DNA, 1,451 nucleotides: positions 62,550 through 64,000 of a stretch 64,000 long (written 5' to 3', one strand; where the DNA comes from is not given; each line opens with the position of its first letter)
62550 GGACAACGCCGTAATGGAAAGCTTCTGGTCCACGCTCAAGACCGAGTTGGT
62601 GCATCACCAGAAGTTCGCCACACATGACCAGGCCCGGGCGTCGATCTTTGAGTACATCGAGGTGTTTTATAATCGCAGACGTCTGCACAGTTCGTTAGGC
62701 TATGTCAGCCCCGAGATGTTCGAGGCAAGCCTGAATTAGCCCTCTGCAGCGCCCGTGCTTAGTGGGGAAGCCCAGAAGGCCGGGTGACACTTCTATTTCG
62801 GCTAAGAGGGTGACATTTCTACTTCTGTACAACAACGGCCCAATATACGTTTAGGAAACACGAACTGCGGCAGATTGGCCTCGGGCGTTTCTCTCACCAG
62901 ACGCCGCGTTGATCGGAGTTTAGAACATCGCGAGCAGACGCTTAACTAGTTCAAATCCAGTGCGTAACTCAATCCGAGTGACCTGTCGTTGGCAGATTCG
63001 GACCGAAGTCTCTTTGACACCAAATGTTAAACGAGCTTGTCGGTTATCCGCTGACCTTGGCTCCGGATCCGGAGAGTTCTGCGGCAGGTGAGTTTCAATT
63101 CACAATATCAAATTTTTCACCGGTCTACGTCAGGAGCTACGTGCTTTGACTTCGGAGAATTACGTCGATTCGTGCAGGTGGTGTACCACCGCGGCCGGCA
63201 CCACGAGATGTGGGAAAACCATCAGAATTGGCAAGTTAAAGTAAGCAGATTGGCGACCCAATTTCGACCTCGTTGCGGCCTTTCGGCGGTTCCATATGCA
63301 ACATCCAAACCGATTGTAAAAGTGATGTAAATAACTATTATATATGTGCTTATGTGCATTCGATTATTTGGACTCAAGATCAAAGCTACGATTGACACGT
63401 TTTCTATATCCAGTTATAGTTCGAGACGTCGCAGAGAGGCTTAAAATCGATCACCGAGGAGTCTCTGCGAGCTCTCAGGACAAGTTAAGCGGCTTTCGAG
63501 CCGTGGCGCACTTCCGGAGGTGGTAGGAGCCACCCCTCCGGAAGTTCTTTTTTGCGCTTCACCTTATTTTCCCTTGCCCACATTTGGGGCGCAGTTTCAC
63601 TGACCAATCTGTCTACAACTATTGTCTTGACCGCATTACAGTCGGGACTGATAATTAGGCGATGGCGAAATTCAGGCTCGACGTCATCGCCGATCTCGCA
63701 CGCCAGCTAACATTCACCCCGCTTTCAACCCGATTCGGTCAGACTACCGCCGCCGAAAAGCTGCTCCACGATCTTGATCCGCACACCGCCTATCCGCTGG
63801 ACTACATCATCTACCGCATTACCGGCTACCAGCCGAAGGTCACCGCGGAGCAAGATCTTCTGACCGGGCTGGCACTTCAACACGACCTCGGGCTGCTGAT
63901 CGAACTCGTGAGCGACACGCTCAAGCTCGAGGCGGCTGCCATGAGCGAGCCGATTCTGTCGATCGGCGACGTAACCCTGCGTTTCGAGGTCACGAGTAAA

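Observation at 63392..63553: Candidate small RNA (or attenuator leader) with textbook promoter and terminator in an AT-rich, IS-flanked region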

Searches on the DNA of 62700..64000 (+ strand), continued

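Call 73: search_rna_families(sources=[L091, L092, L093, L094, L095, L009, L001], threshold=evalue, max_evalue=5)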
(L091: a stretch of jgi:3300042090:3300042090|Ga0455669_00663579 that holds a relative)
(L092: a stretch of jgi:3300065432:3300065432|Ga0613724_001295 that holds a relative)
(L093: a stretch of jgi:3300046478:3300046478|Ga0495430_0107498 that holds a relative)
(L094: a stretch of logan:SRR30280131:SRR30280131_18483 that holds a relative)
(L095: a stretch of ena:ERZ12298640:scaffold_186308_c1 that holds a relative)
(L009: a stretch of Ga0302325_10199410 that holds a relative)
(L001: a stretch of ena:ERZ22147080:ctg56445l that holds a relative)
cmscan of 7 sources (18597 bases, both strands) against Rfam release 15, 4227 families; matches with E-value up to 5: 8.
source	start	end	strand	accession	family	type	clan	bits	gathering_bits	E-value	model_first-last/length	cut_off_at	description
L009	204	274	+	RF00005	tRNA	Gene; tRNA;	CL00001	57.4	29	2.6e-10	1-71/71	no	tRNA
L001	3378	3448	-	RF00005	tRNA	Gene; tRNA;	CL00001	57.4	29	2.6e-10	1-71/71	no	tRNA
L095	336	393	-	RF03833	mir-5928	Gene; miRNA;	-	35.5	59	0.00046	1-75/75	no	mir-5928 microRNA precursor family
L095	337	394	+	RF03833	mir-5928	Gene; miRNA;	-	32.5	59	0.003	1-75/75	no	mir-5928 microRNA precursor family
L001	3377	3448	+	RF04354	Plastid-ycf2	Cis-reg;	-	21.6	65.7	2.1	1-75/75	no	Plastid-ycf2 5UTR RNA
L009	204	275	-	RF04354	Plastid-ycf2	Cis-reg;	-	21.1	65.7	2.8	1-75/75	no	Plastid-ycf2 5UTR RNA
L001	3185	3402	-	RF04321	tmRNA_permuted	Gene;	-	20.7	47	1.1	36-93/213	no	permuted transfer-messenger RNA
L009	1243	1344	+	RF00766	mir-335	Gene; miRNA;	-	20.4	64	2.4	1-92/92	no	mir-335 microRNA precursor family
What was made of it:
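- On Any Rfam 15 family (4227 covariance models): Seven homologous loci at E up to 5 gave tRNAs and chance hits only, with nothing on the RNA (call 73).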

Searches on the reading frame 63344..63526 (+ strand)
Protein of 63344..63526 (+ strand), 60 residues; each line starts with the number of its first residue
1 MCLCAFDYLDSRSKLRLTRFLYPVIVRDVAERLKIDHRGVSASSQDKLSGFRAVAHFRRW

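Call 8: search_protein_families(library=pfam, proteins=[window:63344-63526:+], max_evalue=1)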
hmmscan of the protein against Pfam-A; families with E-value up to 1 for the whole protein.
window:63344-63526:+ (60 aa): 0 families

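Call 9: search_protein_families(library=ncbifam, proteins=[window:63344-63526:+], max_evalue=1)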
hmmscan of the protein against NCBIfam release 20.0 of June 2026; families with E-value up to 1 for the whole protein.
window:63344-63526:+ (60 aa): 0 families
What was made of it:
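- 63344..63526 (+): Spurious 60-aa ORF overlapping the promoter and the RNA. No family match (calls 8, 9).
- On Protein-coding small ORF: There is no Pfam or NCBIfam match (calls 8, 9).
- The ORF spans the promoter and has no family match (calls 8, 9).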
